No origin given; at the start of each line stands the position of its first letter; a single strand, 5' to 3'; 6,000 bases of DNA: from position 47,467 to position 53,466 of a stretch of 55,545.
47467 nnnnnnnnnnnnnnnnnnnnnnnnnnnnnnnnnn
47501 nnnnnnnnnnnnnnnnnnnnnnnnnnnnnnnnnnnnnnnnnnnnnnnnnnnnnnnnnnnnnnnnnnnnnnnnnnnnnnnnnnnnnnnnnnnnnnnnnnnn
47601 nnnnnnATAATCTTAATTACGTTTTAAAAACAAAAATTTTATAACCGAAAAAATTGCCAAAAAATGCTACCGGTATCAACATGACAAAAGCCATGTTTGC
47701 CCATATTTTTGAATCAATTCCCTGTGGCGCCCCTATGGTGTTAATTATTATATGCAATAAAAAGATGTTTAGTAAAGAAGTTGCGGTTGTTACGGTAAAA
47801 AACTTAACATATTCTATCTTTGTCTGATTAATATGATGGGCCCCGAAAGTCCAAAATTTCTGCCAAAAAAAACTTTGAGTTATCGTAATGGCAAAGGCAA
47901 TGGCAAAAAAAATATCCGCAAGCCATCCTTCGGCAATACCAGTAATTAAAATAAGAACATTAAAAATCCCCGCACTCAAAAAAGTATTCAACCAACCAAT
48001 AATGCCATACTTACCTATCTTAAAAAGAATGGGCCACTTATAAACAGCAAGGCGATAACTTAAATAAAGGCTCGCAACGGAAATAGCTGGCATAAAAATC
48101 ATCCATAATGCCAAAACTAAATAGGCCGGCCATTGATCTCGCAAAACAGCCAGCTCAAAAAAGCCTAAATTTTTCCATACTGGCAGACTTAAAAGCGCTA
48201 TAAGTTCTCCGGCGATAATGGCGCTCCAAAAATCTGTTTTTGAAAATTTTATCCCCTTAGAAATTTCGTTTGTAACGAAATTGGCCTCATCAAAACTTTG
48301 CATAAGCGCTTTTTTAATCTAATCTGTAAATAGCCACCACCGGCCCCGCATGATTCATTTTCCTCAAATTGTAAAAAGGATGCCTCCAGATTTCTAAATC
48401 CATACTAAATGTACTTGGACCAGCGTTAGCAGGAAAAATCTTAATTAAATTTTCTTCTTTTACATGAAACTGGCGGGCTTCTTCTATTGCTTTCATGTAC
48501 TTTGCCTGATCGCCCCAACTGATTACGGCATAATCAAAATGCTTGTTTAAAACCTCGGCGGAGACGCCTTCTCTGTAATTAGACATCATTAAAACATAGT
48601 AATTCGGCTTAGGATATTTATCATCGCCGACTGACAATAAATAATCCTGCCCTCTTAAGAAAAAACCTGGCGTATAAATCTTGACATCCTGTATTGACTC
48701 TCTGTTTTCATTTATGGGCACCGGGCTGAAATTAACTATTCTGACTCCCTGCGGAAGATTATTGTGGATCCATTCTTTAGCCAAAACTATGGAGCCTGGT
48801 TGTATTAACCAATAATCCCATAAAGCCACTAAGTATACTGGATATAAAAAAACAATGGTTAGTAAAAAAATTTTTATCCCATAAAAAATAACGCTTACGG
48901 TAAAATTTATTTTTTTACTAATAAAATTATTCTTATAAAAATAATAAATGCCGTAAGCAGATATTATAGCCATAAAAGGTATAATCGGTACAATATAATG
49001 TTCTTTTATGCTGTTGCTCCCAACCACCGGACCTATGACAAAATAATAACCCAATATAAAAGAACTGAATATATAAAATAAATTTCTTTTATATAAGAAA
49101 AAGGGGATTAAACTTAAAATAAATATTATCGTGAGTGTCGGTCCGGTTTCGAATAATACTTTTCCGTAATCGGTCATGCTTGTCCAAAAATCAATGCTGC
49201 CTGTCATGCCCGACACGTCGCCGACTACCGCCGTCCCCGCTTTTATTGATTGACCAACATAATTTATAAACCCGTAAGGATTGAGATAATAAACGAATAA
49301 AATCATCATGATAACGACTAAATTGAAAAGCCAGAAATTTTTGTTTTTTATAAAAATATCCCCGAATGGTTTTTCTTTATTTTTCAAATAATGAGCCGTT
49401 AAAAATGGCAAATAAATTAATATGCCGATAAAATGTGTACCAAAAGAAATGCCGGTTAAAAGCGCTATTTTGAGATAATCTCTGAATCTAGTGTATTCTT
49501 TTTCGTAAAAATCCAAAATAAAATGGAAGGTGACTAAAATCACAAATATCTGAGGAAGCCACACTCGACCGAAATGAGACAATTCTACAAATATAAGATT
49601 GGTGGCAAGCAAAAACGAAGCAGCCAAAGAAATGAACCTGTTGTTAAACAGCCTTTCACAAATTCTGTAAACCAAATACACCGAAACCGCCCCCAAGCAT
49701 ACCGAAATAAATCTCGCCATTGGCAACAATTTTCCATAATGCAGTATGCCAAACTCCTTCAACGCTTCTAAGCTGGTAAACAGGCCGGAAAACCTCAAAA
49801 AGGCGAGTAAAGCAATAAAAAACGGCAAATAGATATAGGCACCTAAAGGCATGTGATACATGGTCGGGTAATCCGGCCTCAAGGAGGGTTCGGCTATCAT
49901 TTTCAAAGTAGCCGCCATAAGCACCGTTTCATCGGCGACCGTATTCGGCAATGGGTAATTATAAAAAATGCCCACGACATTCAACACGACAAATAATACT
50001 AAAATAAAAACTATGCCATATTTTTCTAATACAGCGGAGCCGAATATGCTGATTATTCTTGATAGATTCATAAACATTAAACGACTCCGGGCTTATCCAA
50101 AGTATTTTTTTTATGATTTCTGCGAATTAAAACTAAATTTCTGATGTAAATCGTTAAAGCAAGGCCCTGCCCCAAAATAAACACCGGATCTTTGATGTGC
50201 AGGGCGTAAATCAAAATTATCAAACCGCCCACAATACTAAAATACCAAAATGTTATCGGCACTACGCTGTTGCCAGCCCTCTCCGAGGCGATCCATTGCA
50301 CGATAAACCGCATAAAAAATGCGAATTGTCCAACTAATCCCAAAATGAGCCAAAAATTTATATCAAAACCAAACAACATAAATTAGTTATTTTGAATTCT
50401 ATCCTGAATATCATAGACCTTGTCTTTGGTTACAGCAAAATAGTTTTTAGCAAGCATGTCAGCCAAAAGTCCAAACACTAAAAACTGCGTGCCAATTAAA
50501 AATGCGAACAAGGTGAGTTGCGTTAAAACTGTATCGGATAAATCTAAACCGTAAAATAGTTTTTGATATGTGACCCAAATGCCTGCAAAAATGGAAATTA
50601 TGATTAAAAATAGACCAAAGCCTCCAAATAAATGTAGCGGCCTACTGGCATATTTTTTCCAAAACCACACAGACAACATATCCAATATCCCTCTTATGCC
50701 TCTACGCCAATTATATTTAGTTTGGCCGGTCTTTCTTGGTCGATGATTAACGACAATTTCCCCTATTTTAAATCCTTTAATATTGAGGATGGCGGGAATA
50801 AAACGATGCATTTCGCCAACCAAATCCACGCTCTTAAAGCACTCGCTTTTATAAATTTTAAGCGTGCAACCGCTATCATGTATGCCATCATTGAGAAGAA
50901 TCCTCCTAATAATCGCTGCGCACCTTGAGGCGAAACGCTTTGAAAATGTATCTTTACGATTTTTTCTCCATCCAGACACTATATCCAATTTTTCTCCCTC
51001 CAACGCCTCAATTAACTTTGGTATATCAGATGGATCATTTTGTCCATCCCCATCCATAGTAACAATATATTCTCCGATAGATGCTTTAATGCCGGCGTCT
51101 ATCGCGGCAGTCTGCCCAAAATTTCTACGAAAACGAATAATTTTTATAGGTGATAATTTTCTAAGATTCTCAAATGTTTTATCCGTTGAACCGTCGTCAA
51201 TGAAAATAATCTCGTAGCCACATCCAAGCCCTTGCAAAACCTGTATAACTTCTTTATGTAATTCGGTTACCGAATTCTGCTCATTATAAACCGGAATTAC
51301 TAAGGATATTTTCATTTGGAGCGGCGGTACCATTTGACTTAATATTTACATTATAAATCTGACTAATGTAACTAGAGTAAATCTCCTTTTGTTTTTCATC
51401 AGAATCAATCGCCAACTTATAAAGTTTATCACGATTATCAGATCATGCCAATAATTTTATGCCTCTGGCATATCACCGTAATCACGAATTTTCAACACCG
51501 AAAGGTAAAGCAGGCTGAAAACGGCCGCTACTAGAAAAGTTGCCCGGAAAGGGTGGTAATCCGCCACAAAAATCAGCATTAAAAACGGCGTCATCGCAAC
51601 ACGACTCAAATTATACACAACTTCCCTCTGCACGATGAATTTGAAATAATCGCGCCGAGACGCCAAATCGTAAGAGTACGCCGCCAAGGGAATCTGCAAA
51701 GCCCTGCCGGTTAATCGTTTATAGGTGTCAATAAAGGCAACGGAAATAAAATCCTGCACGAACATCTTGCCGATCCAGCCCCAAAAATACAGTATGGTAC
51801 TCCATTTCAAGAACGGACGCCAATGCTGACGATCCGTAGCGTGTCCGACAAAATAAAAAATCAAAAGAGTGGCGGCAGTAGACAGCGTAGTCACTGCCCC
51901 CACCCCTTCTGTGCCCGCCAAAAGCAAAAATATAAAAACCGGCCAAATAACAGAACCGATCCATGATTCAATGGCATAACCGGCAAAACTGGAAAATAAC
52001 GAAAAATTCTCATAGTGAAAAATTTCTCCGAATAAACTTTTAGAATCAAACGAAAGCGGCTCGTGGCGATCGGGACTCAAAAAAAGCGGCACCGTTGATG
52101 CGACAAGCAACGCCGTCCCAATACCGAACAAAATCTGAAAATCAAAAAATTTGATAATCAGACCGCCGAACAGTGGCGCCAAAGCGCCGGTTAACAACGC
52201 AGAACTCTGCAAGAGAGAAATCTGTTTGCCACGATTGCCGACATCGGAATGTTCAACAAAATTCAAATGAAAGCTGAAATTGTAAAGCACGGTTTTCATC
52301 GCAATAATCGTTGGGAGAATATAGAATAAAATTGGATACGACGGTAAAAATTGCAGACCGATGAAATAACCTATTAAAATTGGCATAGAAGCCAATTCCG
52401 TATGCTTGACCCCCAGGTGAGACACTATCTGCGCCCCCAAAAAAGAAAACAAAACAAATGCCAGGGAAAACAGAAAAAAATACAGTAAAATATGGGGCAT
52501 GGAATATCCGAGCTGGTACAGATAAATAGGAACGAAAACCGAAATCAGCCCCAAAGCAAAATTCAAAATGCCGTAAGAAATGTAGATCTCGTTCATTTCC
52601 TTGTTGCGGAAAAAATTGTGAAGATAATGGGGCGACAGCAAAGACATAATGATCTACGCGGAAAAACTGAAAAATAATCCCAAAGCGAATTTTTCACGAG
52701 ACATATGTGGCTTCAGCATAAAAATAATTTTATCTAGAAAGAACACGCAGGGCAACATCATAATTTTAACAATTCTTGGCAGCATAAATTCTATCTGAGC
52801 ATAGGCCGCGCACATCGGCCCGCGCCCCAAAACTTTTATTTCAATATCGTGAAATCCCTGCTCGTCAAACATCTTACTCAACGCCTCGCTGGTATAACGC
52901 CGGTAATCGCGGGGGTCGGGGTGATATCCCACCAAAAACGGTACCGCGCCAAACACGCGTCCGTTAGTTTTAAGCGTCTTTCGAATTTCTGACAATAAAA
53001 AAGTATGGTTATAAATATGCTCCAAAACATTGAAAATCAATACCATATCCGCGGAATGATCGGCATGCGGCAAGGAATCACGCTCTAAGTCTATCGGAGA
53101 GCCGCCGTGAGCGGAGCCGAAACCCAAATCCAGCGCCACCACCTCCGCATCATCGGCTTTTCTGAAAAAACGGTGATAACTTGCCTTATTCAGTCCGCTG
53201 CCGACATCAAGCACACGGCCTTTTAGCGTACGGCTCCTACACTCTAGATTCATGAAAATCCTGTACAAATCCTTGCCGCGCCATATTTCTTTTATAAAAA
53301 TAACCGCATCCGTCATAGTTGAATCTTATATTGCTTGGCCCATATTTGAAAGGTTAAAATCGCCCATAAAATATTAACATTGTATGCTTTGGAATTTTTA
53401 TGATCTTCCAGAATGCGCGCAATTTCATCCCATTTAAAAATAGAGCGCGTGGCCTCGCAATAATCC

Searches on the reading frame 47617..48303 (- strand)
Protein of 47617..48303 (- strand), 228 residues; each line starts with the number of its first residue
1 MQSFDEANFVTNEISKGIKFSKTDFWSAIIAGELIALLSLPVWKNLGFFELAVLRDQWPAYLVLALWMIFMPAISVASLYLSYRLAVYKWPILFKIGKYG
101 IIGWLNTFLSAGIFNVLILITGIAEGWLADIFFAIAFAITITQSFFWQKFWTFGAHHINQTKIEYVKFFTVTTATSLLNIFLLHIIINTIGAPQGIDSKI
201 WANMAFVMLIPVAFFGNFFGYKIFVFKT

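Call 22: search_protein_families(library=pfam, proteins=[window:47617-48303:-], max_evalue=0.0001)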
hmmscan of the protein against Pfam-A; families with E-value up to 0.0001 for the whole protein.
window:47617-48303:- (228 aa): 1 family
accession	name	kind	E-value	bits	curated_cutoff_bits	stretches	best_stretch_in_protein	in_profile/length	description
PF04138.20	GtrA_DPMS_TM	-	3.5e-12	47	26.1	1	98-226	1-117/117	GtrA/DPMS, transmembrane domain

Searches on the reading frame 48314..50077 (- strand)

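Call 22: search_protein_families(library=pfam, proteins=[window:48314-50077:-], max_evalue=0.0001)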
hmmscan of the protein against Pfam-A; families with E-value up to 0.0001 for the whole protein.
window:48314-50077:- (587 aa): 1 family
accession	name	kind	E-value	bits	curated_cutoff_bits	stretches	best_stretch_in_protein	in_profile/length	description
PF13231.12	PMT_2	-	1.1e-08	35.9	26.1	1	121-260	24-155/160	Dolichyl-phosphate-mannose-protein mannosyltransferase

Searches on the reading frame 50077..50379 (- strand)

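Call 22: search_protein_families(library=pfam, proteins=[window:50077-50379:-], max_evalue=0.0001)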
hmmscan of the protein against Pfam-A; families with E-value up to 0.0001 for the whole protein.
window:50077-50379:- (100 aa): 1 family
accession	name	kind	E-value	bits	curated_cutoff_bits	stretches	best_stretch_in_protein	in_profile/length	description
PF07578.16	LAB_N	-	5.9e-31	106.9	26.7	1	13-83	1-71/71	Lipid A Biosynthesis N-terminal domain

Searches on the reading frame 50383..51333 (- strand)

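Call 22: search_protein_families(library=pfam, proteins=[window:50383-51333:-], max_evalue=0.0001)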
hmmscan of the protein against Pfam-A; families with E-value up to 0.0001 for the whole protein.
window:50383-51333:- (316 aa): 2 families
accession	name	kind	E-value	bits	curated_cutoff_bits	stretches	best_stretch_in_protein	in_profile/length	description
PF00535.33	Glycos_transf_2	-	7e-31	107.8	23.3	1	10-167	1-165/168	Glycosyl transferase family 2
PF10111.15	Glyco_tranf_2_2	-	2.3e-05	24.5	27.3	1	10-102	1-97/276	Glycosyltransferase like family 2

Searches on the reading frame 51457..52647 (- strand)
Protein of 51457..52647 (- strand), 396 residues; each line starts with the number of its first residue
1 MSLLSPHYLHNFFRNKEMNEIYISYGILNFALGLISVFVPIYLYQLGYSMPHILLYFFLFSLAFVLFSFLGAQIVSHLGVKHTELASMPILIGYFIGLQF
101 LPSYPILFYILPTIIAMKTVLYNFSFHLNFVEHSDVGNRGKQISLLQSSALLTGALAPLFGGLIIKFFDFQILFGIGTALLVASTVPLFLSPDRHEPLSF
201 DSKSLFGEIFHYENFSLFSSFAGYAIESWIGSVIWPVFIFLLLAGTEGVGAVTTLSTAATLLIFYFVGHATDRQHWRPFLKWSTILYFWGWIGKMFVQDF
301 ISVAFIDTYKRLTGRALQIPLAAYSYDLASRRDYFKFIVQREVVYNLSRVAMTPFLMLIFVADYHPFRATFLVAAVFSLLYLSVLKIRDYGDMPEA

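Call 22: search_protein_families(library=pfam, proteins=[window:51457-52647:-], max_evalue=0.0001)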
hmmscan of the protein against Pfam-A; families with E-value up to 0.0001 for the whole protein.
window:51457-52647:- (396 aa): 1 family
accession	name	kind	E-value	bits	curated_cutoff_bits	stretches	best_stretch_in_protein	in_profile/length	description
PF07690.21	MFS_1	-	8.4e-14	51.7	33.4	1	22-300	2-291/347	Major Facilitator Superfamily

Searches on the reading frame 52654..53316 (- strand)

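Call 22: search_protein_families(library=pfam, proteins=[window:52654-53316:-], max_evalue=0.0001)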
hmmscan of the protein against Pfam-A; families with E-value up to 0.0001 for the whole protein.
window:52654-53316:- (220 aa): 2 families
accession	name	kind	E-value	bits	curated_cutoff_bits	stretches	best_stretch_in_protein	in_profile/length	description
PF08241.18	Methyltransf_11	-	1.4e-07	32.5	21.2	1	36-122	1-94/95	Methyltransferase domain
PF13489.12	Methyltransf_23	-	3.8e-06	27.2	27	1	32-155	23-159/164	Methyltransferase domain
